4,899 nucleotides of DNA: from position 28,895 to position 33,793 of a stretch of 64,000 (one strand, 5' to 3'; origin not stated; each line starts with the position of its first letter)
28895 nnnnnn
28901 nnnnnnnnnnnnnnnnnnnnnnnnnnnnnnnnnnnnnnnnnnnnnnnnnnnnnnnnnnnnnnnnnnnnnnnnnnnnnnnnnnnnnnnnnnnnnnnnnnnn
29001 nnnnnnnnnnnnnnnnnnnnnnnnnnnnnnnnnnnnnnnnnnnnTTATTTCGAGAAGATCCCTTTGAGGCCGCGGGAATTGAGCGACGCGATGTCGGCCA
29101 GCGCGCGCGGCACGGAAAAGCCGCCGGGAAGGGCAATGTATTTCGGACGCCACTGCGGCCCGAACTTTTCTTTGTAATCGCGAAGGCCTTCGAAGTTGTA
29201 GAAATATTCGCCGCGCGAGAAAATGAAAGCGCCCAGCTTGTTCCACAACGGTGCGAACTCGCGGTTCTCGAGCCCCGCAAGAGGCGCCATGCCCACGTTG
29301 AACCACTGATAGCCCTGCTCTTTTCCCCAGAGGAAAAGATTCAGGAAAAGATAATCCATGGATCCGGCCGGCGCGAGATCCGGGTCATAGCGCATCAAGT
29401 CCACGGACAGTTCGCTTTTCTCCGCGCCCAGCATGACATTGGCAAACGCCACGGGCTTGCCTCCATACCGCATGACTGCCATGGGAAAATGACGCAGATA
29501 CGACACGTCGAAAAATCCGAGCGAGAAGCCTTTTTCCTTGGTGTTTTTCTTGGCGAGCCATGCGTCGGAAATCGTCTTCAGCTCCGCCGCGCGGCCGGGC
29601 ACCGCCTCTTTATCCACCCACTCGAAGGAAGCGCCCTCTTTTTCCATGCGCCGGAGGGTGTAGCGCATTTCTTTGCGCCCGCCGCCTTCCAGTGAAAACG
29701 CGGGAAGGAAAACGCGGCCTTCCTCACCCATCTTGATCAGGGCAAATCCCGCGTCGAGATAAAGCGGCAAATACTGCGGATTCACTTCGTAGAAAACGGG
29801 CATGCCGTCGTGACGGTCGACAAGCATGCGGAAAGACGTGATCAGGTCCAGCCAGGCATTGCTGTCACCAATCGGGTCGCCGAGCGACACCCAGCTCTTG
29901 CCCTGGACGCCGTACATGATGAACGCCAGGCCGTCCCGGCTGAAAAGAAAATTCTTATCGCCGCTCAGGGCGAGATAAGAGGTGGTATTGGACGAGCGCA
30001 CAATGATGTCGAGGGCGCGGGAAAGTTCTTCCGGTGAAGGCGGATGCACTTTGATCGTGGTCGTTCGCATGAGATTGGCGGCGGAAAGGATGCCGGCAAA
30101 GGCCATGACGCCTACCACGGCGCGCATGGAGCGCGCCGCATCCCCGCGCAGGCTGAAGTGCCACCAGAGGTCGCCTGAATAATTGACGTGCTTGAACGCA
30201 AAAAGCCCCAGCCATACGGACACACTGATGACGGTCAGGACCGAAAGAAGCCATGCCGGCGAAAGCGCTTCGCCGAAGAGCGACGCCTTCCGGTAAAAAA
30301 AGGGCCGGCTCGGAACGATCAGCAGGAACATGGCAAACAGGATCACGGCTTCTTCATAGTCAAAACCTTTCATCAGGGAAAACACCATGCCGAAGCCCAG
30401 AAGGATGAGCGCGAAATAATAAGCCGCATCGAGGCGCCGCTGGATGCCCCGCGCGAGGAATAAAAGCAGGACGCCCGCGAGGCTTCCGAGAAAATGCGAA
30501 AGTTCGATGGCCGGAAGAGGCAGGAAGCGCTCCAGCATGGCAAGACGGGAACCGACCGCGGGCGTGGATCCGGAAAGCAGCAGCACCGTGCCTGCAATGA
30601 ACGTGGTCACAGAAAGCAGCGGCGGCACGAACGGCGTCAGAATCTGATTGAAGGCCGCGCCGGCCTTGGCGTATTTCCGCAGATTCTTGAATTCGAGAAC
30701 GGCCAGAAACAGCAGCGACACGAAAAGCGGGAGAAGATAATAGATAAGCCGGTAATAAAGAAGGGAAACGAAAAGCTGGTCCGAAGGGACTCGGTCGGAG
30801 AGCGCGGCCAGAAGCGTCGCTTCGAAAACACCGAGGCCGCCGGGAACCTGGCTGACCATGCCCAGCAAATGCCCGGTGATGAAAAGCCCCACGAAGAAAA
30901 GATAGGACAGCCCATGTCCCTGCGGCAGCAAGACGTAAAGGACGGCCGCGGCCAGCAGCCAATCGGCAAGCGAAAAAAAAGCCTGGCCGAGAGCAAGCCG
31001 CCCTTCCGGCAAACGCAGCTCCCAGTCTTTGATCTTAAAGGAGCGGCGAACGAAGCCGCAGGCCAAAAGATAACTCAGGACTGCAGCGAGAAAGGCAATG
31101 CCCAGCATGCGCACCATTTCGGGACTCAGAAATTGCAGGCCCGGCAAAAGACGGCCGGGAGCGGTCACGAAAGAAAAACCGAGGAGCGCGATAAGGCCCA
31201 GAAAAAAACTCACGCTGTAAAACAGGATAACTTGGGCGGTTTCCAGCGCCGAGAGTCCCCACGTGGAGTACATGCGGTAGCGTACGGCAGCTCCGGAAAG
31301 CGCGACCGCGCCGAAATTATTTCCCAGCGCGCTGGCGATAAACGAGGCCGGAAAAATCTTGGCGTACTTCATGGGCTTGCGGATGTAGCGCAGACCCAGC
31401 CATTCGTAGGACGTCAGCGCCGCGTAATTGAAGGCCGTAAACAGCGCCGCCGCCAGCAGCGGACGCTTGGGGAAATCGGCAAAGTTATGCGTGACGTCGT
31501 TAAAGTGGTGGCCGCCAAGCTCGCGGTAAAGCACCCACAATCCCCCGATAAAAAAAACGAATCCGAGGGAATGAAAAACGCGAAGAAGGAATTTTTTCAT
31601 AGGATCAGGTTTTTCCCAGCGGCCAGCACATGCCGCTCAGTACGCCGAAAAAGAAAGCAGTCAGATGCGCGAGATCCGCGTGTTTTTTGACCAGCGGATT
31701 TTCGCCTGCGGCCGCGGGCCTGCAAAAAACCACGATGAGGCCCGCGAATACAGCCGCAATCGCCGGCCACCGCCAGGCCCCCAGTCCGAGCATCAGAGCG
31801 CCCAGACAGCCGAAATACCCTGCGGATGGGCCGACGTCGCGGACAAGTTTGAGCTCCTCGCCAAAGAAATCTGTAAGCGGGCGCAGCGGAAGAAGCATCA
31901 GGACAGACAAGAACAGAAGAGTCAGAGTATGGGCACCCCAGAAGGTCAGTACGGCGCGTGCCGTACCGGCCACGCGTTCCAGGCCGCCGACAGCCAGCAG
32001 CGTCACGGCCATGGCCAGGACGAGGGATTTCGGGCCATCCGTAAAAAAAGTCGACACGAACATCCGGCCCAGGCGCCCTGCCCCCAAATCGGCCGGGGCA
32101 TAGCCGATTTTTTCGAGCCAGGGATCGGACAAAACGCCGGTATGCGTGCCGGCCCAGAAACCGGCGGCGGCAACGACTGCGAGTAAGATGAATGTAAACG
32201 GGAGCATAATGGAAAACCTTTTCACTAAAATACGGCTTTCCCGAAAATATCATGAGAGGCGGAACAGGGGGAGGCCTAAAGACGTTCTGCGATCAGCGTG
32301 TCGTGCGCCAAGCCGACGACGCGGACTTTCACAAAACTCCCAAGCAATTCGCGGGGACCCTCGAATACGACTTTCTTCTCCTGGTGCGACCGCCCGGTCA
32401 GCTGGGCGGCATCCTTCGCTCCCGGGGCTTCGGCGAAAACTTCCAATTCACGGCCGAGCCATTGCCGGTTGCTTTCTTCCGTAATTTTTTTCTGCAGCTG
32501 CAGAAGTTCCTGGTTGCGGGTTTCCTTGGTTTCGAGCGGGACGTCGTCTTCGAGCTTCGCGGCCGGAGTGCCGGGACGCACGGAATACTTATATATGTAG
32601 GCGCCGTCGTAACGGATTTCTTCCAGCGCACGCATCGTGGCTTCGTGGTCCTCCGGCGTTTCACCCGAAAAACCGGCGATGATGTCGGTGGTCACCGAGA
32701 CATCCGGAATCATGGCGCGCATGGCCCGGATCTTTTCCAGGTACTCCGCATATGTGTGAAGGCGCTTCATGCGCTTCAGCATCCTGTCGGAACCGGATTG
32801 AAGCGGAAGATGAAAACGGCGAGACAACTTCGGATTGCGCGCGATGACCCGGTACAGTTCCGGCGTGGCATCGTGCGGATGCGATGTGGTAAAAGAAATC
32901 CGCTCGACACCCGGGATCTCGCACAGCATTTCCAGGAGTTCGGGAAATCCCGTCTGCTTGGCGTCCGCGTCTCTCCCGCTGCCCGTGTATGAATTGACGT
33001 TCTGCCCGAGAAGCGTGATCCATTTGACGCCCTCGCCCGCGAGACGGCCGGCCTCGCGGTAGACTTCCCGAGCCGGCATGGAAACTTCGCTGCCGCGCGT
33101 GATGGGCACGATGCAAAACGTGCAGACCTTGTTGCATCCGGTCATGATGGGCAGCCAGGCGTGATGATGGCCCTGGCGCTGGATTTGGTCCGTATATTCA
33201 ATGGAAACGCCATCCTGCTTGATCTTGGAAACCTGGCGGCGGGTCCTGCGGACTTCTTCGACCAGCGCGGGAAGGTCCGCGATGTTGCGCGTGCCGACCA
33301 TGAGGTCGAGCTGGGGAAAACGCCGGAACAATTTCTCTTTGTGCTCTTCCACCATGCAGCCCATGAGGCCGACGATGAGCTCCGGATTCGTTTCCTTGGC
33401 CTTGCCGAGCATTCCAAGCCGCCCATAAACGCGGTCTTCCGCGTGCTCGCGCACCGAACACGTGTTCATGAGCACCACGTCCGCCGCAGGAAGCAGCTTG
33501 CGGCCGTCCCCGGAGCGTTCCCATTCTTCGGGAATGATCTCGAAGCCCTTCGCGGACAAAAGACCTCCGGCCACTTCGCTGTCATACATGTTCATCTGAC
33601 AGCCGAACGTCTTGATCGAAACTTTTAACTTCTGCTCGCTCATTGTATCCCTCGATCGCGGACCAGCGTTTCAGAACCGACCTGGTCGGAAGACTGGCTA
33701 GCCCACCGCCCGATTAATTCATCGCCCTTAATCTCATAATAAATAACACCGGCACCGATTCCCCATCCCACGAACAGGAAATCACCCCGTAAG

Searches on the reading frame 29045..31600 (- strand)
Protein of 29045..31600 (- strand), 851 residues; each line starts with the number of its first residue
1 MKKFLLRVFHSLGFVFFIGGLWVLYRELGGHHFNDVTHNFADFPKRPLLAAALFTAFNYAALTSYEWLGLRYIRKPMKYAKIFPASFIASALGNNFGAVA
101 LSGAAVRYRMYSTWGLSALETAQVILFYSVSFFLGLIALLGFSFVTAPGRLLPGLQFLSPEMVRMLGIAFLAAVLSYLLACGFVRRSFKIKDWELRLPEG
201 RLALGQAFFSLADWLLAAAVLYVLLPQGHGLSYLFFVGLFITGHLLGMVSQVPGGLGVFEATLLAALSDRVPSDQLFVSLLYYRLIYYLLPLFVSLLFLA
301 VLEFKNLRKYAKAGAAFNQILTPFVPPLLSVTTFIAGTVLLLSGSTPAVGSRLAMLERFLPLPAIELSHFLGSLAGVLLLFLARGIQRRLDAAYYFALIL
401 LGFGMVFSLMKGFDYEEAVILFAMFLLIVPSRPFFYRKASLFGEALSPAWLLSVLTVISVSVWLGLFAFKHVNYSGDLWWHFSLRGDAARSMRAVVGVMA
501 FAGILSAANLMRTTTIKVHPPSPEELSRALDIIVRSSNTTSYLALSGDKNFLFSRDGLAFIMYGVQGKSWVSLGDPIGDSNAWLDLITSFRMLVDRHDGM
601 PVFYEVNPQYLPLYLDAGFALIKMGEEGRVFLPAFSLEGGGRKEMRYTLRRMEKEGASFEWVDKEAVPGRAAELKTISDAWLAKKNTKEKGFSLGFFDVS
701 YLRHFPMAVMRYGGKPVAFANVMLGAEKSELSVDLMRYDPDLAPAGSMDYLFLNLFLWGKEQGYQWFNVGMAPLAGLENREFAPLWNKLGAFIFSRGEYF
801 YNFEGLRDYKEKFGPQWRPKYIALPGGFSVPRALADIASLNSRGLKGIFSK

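Call 18: search_protein_families(library=pfam, proteins=[window:29045-31600:-], max_evalue=0.001)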
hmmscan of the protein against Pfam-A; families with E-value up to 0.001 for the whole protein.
window:29045-31600:- (851 aa): 2 families
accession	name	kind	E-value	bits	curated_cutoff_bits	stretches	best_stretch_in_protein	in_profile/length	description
PF09924.15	LPG_synthase_C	-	3.3e-91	305.9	27.5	1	536-823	9-297/298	Phosphatidylglycerol lysyltransferase, C-terminal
PF03706.18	LPG_synthase_TM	-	2.2e-11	44.2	33.4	1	12-294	3-301/302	Lysylphosphatidylglycerol synthase TM region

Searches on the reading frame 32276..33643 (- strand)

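Call 18: search_protein_families(library=pfam, proteins=[window:32276-33643:-], max_evalue=0.001)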
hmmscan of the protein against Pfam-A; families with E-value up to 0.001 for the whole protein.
window:32276-33643:- (455 aa): 2 families
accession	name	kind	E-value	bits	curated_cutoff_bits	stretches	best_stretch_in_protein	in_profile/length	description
PF04055.27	Radical_SAM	-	1.2e-26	94.3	29.5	1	165-339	2-165/166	Radical SAM superfamily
PF00919.26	UPF0004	-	5.3e-24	84.5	27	1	7-117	1-98/98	Uncharacterized protein family UPF0004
